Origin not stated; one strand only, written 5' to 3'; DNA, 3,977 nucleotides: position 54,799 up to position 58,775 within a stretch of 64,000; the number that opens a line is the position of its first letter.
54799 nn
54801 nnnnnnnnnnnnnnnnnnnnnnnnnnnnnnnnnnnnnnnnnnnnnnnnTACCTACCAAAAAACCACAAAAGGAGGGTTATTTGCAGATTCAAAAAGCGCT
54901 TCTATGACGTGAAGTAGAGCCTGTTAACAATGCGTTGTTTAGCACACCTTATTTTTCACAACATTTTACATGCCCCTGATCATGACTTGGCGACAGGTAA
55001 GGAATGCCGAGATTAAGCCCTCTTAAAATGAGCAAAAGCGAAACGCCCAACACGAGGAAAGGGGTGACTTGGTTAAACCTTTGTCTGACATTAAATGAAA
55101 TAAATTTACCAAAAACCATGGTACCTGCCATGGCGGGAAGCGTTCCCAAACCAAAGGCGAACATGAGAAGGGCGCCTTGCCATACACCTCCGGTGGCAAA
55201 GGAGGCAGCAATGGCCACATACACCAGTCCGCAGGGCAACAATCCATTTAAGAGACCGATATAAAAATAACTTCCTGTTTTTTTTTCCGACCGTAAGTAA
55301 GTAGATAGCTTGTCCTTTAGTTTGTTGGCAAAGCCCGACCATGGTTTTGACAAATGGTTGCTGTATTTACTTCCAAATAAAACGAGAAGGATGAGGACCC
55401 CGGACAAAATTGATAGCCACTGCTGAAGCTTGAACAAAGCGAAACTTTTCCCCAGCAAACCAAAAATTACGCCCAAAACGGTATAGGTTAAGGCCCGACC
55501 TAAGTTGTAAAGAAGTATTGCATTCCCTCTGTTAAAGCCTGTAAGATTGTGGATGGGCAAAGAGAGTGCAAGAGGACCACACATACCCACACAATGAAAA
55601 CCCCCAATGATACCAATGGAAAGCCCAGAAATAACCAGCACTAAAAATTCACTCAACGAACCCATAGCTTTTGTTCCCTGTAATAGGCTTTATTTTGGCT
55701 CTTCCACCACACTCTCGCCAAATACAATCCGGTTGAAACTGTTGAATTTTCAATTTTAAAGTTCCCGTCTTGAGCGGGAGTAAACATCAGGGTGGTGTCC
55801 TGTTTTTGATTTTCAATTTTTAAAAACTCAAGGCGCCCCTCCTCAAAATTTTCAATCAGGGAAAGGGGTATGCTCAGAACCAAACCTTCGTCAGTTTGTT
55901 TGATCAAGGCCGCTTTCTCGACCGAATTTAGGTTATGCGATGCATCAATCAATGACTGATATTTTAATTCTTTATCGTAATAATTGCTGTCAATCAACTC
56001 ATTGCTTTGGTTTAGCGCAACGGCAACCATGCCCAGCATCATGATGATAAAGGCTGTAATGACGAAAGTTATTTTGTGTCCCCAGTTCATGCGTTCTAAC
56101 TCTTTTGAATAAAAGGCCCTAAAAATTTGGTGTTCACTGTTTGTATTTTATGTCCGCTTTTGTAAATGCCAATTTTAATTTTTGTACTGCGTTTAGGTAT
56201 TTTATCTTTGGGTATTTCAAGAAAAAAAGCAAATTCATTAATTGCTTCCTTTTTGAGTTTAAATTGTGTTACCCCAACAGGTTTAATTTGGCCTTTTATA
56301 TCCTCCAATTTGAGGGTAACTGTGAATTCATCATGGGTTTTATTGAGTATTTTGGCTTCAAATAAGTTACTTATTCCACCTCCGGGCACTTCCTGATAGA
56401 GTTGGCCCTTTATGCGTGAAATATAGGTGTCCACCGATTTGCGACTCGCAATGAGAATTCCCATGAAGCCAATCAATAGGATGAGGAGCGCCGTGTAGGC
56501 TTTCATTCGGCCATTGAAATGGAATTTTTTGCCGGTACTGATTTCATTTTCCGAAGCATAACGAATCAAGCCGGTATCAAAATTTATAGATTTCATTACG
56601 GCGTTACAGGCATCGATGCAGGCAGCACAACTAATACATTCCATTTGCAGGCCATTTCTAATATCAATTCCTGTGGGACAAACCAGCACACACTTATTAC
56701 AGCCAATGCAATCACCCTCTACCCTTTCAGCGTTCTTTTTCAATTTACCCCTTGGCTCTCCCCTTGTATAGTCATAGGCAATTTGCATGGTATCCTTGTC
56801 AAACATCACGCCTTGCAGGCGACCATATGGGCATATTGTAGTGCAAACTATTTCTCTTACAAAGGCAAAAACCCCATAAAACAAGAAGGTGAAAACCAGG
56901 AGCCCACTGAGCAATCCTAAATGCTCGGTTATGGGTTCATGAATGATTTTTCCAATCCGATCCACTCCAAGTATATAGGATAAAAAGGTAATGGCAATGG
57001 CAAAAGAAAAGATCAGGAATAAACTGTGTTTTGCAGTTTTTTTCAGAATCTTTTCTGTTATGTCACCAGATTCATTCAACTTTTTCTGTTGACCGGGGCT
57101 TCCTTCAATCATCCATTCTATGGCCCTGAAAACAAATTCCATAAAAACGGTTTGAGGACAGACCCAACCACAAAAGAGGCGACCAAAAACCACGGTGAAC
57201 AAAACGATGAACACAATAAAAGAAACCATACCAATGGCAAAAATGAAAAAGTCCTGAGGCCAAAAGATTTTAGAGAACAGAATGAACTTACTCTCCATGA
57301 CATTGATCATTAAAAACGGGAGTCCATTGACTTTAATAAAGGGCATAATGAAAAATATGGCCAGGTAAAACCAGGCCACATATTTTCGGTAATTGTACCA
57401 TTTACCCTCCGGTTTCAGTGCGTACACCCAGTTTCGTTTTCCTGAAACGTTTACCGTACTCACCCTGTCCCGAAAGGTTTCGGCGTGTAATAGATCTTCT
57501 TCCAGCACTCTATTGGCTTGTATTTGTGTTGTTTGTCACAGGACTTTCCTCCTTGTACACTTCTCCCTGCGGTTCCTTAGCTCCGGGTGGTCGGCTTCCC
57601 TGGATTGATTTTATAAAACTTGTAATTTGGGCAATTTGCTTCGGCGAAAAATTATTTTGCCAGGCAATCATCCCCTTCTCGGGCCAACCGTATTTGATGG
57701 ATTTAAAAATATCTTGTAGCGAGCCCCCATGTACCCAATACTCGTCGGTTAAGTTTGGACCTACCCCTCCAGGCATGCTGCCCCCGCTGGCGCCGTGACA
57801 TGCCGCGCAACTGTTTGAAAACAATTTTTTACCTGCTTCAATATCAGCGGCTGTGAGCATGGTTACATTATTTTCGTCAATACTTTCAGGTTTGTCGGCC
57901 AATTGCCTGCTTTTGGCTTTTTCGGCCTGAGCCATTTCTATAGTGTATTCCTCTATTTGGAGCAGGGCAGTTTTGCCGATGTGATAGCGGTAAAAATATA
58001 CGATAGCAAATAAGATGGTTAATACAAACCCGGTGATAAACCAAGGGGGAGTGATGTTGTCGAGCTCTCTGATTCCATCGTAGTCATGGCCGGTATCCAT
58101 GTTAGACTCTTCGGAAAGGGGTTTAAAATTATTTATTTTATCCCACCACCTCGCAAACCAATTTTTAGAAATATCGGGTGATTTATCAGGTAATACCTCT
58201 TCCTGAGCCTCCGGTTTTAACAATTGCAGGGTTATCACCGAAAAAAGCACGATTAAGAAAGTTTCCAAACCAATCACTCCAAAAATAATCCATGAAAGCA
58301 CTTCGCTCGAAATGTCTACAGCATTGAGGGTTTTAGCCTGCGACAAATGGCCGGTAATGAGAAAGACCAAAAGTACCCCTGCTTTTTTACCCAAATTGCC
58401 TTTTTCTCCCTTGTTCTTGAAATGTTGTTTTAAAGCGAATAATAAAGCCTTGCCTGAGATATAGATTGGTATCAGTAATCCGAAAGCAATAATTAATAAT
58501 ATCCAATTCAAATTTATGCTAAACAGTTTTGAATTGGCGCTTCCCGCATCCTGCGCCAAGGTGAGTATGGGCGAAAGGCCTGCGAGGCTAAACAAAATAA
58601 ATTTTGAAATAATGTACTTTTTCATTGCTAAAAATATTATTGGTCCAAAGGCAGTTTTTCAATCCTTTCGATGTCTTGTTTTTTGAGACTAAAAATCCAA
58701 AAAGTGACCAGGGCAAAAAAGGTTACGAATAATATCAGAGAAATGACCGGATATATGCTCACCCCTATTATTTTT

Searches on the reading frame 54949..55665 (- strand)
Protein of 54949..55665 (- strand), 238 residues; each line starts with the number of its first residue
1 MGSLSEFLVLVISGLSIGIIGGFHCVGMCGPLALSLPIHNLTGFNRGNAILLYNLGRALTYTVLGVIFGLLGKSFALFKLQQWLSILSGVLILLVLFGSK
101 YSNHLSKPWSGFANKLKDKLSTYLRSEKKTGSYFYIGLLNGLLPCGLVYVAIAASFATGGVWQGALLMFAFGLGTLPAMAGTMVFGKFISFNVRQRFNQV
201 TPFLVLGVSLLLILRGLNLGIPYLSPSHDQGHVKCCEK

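Call 20: search_protein_families(library=pfam, proteins=[window:54949-55665:-], max_evalue=0.0001)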
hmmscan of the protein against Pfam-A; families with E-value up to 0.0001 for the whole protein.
window:54949-55665:- (238 aa): 2 families
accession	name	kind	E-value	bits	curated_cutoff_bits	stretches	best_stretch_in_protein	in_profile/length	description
PF13386.12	DsbD_2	-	2.7e-48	165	24.9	1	15-208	3-196/199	Cytochrome C biogenesis protein transmembrane region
PF02683.22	DsbD_TM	-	9.1e-07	28.8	27.1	1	51-212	49-214/219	Cytochrome C biogenesis protein transmembrane domain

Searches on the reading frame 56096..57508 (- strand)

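Call 20: search_protein_families(library=pfam, proteins=[window:56096-57508:-], max_evalue=0.0001)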
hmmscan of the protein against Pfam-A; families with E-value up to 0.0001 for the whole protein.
window:56096-57508:- (470 aa): 10 families
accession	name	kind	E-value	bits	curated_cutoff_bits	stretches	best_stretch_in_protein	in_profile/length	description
PF13746.11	Fer4_18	-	3.2e-38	130.9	27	1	217-320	1-114/114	4Fe-4S dicluster domain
PF11614.14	FixG_C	-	3.3e-19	69.6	25.6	1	349-465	1-119/119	IG-like fold at C-terminal of FixG, putative oxidoreductase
PF12801.12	Fer4_5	-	2e-10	40.9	22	1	91-129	2-40/48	4Fe-4S binding domain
PF13484.11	Fer4_16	-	3.5e-09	37.7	30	1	222-279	8-65/66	4Fe-4S double cluster binding domain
PF13187.11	Fer4_9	-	4.6e-08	33.4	27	1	222-280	8-50/52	4Fe-4S dicluster domain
PF12838.12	Fer4_7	-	7.5e-08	33.2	27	1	222-281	8-52/52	4Fe-4S dicluster domain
PF13534.11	Fer4_17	-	4.7e-07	30.7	22.2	1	221-282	7-61/61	4Fe-4S dicluster domain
PF13183.11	Fer4_8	-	2.9e-06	28.1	27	1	221-281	10-68/68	4Fe-4S dicluster domain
PF14697.11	Fer4_21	-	4.6e-05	23.9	35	0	257-279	31-53/59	4Fe-4S dicluster domain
PF12800.12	Fer4_4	-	7.3e-05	23.2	24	0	266-280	3-17/17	4Fe-4S binding domain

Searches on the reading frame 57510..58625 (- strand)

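Call 20: search_protein_families(library=pfam, proteins=[window:57510-58625:-], max_evalue=0.0001)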
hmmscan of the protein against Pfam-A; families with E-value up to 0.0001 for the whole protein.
window:57510-58625:- (371 aa): 3 families
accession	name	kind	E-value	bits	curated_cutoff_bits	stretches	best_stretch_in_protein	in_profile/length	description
PF14715.11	FixP_N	-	2.4e-16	59.6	24.9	1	176-216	3-43/48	N-terminal domain of cytochrome oxidase-cbb3, FixP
PF13442.11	Cytochrome_CBB3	-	1.3e-12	48.3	27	1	260-338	1-68/68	Cytochrome C oxidase, cbb3-type, subunit III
PF00034.26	Cytochrom_C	-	3.5e-10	41.5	21.3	1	262-341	1-89/90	Cytochrome c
